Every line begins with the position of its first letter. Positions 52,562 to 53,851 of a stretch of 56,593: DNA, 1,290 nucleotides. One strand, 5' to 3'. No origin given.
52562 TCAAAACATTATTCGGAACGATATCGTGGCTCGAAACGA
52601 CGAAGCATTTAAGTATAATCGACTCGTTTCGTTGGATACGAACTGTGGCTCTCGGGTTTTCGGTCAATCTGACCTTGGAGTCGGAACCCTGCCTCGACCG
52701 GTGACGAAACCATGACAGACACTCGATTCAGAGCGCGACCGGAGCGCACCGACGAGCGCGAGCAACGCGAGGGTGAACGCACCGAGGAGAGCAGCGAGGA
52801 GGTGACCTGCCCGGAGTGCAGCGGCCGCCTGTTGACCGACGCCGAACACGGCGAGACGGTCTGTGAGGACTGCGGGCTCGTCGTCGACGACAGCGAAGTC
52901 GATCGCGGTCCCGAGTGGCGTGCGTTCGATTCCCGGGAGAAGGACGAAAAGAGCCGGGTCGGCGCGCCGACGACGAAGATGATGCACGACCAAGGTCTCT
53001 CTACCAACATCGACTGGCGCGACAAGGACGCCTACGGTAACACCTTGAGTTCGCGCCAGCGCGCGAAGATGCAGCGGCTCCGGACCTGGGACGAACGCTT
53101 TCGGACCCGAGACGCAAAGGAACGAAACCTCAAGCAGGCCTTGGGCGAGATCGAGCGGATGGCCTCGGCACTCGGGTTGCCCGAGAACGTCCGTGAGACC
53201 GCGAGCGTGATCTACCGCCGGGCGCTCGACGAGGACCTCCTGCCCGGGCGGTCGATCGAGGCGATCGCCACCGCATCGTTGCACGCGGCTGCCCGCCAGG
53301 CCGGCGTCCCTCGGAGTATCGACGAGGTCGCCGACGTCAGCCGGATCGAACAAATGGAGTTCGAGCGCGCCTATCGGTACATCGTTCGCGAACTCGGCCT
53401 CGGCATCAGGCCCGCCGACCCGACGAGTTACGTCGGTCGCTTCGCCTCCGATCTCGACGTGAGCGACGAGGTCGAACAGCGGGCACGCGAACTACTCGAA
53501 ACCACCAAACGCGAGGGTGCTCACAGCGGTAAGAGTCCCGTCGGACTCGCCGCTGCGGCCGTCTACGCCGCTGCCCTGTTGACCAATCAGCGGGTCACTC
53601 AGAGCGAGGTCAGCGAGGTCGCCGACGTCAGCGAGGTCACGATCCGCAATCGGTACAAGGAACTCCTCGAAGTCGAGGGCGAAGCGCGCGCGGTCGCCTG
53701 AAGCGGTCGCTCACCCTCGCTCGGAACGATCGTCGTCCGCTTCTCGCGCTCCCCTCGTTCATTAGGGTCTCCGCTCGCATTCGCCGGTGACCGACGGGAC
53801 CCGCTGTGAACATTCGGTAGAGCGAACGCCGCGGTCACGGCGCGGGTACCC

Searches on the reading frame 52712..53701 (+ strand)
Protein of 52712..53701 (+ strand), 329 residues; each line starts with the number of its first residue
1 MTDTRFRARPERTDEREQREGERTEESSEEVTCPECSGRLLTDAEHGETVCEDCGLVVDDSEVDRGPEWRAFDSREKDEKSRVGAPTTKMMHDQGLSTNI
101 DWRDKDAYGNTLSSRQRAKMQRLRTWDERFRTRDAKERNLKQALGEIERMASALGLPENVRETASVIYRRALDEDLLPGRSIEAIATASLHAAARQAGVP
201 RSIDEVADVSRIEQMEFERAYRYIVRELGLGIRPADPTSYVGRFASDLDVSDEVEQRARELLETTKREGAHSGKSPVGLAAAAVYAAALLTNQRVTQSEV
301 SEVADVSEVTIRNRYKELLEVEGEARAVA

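Call 19: find_encoding_contigs(protein=window:52712-53701:+, flank=10000, max_places=4)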
Protein window:52712-53701:+ (329 aa): 8 contigs read that carry it; 4 places shown.
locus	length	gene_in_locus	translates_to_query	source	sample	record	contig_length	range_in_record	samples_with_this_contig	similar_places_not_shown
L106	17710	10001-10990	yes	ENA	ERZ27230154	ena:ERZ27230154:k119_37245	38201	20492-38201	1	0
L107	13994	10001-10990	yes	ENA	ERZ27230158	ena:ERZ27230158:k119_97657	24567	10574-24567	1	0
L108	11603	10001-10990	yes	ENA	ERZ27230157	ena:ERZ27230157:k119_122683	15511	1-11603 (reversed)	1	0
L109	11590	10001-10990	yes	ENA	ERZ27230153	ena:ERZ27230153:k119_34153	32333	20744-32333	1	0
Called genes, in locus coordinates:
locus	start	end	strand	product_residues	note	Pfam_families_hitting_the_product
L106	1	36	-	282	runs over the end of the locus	PF21948:LplA-B_cat, PF03099:BPL_LplA_LipB (weak)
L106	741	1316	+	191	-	PF00583:Acetyltransf_1, PF13508:Acetyltransf_7, PF08445:FR47 (faint), PF13673:Acetyltransf_10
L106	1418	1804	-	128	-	-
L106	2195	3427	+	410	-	PF02872:5_nucleotid_C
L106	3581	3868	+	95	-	-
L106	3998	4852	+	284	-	PF02872:5_nucleotid_C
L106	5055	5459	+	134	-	PF00582:Usp (weak)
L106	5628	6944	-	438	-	PF00924:MS_channel_2nd, PF21082:MS_channel_3rd (weak)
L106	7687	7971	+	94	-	PF09754:PAC2 (weak)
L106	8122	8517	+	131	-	PF19102:DUF5789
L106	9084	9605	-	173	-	-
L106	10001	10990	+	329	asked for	PF08271:Zn_Ribbon_TF, PF00382:TFIIB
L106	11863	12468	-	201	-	-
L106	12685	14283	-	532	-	PF01656:CbiA, PF13500:AAA_26 (weak), PF07685:GATase_3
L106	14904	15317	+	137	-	-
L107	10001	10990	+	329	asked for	PF08271:Zn_Ribbon_TF, PF00382:TFIIB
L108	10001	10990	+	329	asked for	PF08271:Zn_Ribbon_TF, PF00382:TFIIB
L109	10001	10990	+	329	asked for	PF08271:Zn_Ribbon_TF, PF00382:TFIIB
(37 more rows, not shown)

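Call 42: find_encoding_contigs(protein=window:52712-53701:+, flank=10000, max_places=10)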
Protein window:52712-53701:+ (329 aa): 8 contigs read that carry it; 8 places shown.
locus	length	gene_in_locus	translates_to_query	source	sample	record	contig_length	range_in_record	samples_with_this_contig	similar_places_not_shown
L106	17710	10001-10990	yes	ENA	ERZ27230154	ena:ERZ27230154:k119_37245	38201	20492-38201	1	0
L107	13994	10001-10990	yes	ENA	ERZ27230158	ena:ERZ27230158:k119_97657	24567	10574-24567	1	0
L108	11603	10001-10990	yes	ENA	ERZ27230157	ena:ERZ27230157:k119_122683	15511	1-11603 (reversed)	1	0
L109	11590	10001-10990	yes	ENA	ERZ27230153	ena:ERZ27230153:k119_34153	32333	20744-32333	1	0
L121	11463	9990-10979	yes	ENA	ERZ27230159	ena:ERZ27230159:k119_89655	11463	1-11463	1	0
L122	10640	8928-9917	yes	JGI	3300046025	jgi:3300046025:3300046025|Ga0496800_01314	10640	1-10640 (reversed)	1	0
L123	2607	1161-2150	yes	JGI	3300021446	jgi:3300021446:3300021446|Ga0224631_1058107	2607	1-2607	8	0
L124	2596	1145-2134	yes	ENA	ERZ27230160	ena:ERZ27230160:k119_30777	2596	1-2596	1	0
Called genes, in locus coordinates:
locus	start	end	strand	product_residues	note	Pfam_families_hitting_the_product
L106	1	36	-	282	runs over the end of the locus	PF21948:LplA-B_cat, PF03099:BPL_LplA_LipB (weak)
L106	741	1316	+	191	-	PF00583:Acetyltransf_1, PF13508:Acetyltransf_7, PF08445:FR47 (faint), PF13673:Acetyltransf_10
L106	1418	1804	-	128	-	-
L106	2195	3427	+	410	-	PF02872:5_nucleotid_C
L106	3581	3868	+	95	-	-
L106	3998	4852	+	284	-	PF02872:5_nucleotid_C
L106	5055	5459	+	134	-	PF00582:Usp (weak)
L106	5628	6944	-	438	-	PF00924:MS_channel_2nd, PF21082:MS_channel_3rd (weak)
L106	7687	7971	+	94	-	PF09754:PAC2 (weak)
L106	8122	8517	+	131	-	PF19102:DUF5789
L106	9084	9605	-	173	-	-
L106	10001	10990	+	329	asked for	PF08271:Zn_Ribbon_TF, PF00382:TFIIB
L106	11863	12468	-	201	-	-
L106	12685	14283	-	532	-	PF01656:CbiA, PF13500:AAA_26 (weak), PF07685:GATase_3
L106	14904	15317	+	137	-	-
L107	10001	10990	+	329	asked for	PF08271:Zn_Ribbon_TF, PF00382:TFIIB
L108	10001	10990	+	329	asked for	PF08271:Zn_Ribbon_TF, PF00382:TFIIB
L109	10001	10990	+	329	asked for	PF08271:Zn_Ribbon_TF, PF00382:TFIIB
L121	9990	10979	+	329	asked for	PF08271:Zn_Ribbon_TF, PF00382:TFIIB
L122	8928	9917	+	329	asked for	PF08271:Zn_Ribbon_TF, PF00382:TFIIB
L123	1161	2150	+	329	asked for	PF08271:Zn_Ribbon_TF, PF00382:TFIIB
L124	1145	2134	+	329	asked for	PF08271:Zn_Ribbon_TF, PF00382:TFIIB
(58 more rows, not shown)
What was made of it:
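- Copies 7 and 8 lie between convergent genes (calls 19, 42).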
